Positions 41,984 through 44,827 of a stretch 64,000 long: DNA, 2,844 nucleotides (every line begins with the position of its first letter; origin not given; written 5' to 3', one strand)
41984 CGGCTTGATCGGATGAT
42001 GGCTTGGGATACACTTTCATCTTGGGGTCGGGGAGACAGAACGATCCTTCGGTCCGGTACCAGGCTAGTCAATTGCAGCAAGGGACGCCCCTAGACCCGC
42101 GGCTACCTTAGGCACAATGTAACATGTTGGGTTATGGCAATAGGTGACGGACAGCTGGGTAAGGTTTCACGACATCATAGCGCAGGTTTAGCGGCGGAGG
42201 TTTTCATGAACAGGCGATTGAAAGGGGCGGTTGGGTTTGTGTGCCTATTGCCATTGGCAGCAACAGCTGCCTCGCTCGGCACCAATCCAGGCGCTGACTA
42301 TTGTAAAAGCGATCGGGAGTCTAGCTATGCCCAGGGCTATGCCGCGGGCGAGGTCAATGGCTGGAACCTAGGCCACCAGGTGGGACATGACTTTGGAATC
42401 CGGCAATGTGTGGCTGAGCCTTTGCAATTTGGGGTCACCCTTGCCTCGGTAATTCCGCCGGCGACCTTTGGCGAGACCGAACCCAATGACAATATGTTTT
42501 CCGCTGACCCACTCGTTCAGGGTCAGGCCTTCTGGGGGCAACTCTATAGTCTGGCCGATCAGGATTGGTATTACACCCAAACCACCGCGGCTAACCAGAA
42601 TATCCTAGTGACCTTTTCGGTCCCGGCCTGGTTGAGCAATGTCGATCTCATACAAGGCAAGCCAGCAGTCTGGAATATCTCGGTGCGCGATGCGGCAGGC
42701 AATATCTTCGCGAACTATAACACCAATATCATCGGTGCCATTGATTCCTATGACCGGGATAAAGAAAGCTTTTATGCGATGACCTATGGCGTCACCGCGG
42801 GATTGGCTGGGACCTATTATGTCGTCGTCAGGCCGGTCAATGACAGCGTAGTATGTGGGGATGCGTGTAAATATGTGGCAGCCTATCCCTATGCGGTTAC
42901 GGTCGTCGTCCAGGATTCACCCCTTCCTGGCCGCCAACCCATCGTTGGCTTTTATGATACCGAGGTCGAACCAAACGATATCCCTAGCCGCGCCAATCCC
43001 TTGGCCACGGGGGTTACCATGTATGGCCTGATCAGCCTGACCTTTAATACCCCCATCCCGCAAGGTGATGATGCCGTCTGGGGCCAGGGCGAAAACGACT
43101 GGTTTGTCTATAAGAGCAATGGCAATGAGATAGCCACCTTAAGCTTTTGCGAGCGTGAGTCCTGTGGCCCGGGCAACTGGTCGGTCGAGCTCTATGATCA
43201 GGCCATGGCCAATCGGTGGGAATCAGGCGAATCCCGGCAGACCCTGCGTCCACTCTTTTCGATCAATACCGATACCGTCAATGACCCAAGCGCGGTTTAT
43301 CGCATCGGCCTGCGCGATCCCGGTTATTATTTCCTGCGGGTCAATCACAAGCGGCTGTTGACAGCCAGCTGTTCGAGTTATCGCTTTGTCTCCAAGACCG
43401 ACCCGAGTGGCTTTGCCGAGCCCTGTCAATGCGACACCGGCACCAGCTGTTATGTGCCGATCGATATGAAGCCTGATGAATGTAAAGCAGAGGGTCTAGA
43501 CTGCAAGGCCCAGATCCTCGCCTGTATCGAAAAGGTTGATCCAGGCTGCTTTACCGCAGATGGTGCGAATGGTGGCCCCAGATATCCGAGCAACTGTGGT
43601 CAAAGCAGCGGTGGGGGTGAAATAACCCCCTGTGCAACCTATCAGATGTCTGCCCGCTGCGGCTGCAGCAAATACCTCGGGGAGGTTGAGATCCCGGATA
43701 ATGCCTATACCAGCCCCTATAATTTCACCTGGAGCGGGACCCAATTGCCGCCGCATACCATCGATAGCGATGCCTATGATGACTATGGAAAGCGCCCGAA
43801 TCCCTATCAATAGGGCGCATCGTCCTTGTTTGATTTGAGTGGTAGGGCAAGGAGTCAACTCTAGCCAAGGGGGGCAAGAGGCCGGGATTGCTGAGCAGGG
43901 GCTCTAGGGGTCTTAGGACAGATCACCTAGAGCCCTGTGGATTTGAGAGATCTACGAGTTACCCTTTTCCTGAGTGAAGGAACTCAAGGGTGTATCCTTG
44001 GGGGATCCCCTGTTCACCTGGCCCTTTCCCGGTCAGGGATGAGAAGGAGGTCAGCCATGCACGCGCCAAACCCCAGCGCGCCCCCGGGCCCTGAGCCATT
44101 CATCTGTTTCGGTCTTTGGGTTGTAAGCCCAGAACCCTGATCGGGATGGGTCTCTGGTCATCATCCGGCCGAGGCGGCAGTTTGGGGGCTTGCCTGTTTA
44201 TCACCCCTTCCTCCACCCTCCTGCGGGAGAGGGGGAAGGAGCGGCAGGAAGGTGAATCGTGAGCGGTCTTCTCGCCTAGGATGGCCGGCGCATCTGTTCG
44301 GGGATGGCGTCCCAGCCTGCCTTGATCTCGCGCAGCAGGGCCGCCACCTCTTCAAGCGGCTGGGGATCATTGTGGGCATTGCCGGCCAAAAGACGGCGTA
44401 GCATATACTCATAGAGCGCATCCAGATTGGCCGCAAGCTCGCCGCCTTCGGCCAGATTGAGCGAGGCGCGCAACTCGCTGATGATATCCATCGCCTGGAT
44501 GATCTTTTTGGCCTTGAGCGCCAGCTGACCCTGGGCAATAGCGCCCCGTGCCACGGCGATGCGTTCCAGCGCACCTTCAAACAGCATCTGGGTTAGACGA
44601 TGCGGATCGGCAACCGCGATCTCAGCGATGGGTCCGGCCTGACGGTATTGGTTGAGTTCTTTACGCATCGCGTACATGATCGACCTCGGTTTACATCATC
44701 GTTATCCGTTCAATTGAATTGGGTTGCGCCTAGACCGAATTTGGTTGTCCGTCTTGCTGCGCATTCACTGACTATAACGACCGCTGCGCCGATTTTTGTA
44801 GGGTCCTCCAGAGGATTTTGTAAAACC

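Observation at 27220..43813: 16.6-kb envelope/protein-glycosylation island directly flanking the flagellar filament genes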

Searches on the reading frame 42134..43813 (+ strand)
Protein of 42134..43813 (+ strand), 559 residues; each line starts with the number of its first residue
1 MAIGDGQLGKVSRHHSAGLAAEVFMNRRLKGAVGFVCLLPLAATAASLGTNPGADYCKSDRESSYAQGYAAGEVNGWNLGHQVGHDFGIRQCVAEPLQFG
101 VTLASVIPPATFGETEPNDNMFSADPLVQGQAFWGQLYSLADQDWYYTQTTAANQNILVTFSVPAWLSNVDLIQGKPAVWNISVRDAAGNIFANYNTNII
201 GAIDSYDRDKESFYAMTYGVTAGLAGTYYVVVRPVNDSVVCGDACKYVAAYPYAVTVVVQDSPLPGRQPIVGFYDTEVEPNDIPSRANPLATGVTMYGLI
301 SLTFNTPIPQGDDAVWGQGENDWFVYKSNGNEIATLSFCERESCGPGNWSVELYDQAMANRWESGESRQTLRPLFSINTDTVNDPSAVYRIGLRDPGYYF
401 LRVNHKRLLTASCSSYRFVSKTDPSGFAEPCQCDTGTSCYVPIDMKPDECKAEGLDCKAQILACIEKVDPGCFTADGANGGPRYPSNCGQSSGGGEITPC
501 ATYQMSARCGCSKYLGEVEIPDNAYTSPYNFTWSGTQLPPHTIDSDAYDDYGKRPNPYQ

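Call 5: search_protein_families(library=pfam, proteins=[window:42134-43813:+], max_evalue=0.01)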
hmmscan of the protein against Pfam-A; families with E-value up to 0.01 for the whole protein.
window:42134-43813:+ (559 aa): 0 families

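Call 10: search_protein_families(library=ncbifam, proteins=[window:42134-43813:+], max_evalue=0.01)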
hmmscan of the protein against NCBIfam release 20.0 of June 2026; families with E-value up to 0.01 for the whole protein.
window:42134-43813:+ (559 aa): 0 families

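Call 26: find_homologous_proteins(query=window:42203-43813:+, max_evalue=0.001)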
Query window:42203-43813:+ (536 aa): 84 proteins with E <= 0.001 among 8000 candidates.
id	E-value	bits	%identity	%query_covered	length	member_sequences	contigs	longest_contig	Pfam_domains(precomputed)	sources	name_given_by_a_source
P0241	0.0e+0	1271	100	100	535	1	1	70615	-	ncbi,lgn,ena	-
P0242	0.0e+0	1064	82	100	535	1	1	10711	-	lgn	-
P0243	7.3e-297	1003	77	100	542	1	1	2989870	-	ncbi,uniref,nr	ncbi:hypothetical protein GWK36_12085 [Caldichromatium japonicum]|uniref:Uncharacterized protein n=1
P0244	9.0e-253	858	68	100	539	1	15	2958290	-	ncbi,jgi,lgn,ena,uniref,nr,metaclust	ncbi:hypothetical protein [Thermochromatium tepidum]|uniref:Peptidase C-terminal archaeal/bacterial 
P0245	1.4e-237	808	64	95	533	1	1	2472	-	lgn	-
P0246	4.6e-208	710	64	88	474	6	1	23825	-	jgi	jgi:hypothetical protein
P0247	1.6e-197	675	58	100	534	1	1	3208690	-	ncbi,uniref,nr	ncbi:hypothetical protein [Allochromatium tepidum]|uniref:Uncharacterized protein n=1 Tax=Allochroma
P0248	1.1e-194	666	63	79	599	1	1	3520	-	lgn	-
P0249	1.3e-193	662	56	96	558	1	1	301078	-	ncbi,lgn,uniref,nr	ncbi:hypothetical protein [Allochromatium palmeri]|uniref:Uncharacterized protein n=1 Tax=Allochroma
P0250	1.5e-192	659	55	100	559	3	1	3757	-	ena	-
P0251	6.6e-192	657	57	96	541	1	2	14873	-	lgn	-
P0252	3.8e-191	654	54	100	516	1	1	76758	-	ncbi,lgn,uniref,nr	ncbi:hypothetical protein G3480_03265 [Thiorhodococcus mannitoliphagus]|uniref:Peptidase C-terminal 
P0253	5.1e-191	654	57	100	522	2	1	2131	-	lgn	-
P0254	1.0e-190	653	57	100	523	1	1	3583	-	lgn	-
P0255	7.8e-190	650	55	100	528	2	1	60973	-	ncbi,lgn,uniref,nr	ncbi:hypothetical protein G3446_13150 [Thiorhodococcus minor]|uniref:Peptidase C-terminal archaeal/b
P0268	3.8e-167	575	53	92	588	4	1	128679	-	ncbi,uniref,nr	ncbi:hypothetical protein [Allochromatium vinosum]|uniref:hypothetical protein n=1 Tax=Allochromatiu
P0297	3.3e-96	341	40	96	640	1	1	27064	PF04151.22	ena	-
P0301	7.5e-90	320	38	99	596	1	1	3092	PF04151.22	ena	-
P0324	4.6e-5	40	25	58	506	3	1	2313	PF04151.22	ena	-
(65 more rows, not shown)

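Call 27: find_encoding_contigs(protein=P0243, flank=10000, max_places=1)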
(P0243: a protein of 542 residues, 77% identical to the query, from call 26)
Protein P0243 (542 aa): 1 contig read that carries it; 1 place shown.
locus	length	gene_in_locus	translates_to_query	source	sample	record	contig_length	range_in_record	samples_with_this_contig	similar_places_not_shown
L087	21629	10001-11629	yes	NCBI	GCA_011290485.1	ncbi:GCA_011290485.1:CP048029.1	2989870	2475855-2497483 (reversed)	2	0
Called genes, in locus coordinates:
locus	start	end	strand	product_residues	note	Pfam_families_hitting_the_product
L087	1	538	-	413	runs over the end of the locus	-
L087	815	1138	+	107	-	PF13340:DUF4096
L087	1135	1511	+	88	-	PF01609:DDE_Tnp_1, PF13612:DDE_Tnp_1_3 (weak)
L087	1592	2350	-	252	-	-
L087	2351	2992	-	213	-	PF05050:Methyltransf_21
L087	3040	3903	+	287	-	-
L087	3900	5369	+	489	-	-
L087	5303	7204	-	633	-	-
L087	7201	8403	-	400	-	PF13439:Glyco_transf_4, PF13477:Glyco_trans_4_2 (faint), PF13579:Glyco_trans_4_4, PF20706:GT4-conflict, PF00534:Glycos_transf_1, PF13692:Glyco_trans_1_4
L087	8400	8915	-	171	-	PF10066:DUF2304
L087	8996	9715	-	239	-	PF00535:Glycos_transf_2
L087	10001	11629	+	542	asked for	-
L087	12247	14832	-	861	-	PF13365:Trypsin_2 (weak), PF00089:Trypsin, PF18998:Flg_new_2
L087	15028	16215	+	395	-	PF13439:Glyco_transf_4, PF13579:Glyco_trans_4_4, PF20706:GT4-conflict, PF00534:Glycos_transf_1, PF13692:Glyco_trans_1_4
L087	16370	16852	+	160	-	PF00011:HSP20, PF27746:Small_heat_shock_put (weak), PF17886:ArsA_HSP20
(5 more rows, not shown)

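Call 28: find_encoding_contigs(protein=P0268, flank=10000, max_places=1)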
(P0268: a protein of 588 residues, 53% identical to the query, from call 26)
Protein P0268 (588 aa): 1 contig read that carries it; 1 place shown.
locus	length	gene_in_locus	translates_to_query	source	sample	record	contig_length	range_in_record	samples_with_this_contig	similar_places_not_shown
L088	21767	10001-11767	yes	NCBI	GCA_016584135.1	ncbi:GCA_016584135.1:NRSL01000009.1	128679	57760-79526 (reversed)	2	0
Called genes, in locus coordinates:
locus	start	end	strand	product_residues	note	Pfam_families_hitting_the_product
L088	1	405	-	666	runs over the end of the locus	PF11992:TgpA_N, PF01841:Transglut_core, PF13559:DUF4129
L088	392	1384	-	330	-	PF01882:DUF58 (weak)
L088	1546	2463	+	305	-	PF00005:ABC_tran, PF13304:AAA_21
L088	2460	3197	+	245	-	PF12679:ABC2_membrane_2, PF12698:ABC2_membrane_3 (weak)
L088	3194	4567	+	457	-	PF23357:DUF7088, PF09822:ABC_transp_aux, PF14258:DUF4350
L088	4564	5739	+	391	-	PF14238:DUF4340 (weak)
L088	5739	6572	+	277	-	PF01149:Fapy_DNA_glyco, PF06831:H2TH, PF06827:zf-FPG_IleRS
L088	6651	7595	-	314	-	PF20030:bpMoxR, PF00004:AAA (weak), PF07726:AAA_3, PF07728:AAA_5, PF17863:AAA_lid_2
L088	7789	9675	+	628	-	PF00890:FAD_binding_2 (faint), PF01134:GIDA, PF12831:FAD_oxidored, PF21680:GIDA_C_1st, PF13932:SAM_GIDA_C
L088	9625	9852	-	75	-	-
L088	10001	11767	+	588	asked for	-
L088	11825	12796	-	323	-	PF03595:SLAC1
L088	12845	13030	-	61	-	PF11127:YgaP-like_TM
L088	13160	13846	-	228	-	PF00027:cNMP_binding, PF13545:HTH_Crp_2, PF00325:Crp (weak)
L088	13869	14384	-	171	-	-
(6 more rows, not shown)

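Call 51: find_encoding_contigs(protein=P0242, flank=10000, max_places=2)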
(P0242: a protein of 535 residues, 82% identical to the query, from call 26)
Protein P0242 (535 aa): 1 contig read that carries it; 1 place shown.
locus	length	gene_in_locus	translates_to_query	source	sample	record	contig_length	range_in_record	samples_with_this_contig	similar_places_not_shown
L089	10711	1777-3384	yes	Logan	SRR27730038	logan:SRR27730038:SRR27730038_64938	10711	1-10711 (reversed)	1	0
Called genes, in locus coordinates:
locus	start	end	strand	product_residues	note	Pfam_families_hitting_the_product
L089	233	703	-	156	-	PF10066:DUF2304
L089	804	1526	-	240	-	PF00535:Glycos_transf_2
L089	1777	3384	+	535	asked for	-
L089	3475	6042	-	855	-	PF13365:Trypsin_2, PF00089:Trypsin, PF18998:Flg_new_2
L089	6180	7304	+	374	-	PF13439:Glyco_transf_4, PF13579:Glyco_trans_4_4, PF20706:GT4-conflict (weak), PF00534:Glycos_transf_1, PF13692:Glyco_trans_1_4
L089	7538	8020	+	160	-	PF00011:HSP20, PF17886:ArsA_HSP20 (weak)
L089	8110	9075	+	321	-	PF02558:ApbA, PF08546:ApbA_C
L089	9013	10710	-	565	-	?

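Call 52: find_encoding_contigs(protein=P0241, flank=10000, max_places=2)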
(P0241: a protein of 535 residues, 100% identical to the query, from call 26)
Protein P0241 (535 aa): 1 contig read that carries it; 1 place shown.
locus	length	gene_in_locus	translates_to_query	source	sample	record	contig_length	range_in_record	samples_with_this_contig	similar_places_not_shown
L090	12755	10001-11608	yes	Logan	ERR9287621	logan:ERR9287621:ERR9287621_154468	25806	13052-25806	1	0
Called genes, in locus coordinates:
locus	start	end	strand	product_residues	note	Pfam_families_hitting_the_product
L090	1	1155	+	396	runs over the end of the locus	-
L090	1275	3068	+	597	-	PF13088:BNR_2, PF02012:BNR (faint)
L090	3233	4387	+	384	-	PF13439:Glyco_transf_4, PF13579:Glyco_trans_4_4, PF20706:GT4-conflict (weak), PF00534:Glycos_transf_1, PF13692:Glyco_trans_1_4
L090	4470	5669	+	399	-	-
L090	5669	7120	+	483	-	-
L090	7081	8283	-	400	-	PF13439:Glyco_transf_4, PF13579:Glyco_trans_4_4, PF20706:GT4-conflict (weak), PF00534:Glycos_transf_1, PF13692:Glyco_trans_1_4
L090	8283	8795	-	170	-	PF10066:DUF2304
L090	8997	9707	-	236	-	PF00535:Glycos_transf_2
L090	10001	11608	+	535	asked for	-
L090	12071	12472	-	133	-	PF02561:FliS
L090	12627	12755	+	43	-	?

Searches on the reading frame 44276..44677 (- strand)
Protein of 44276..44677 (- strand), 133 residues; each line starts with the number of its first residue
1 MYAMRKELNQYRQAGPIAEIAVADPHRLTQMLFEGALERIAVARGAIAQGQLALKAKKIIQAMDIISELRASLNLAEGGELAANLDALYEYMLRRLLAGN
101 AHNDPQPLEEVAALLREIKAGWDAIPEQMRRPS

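Call 8: search_protein_families(library=pfam, proteins=[window:44276-44677:-], max_evalue=0.001)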
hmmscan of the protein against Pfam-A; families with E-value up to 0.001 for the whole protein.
window:44276-44677:- (133 aa): 1 family
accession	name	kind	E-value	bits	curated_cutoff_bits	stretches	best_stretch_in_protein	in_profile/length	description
PF02561.19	FliS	-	5.5e-38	130.2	26.7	1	9-125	2-114/115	Flagellar protein FliS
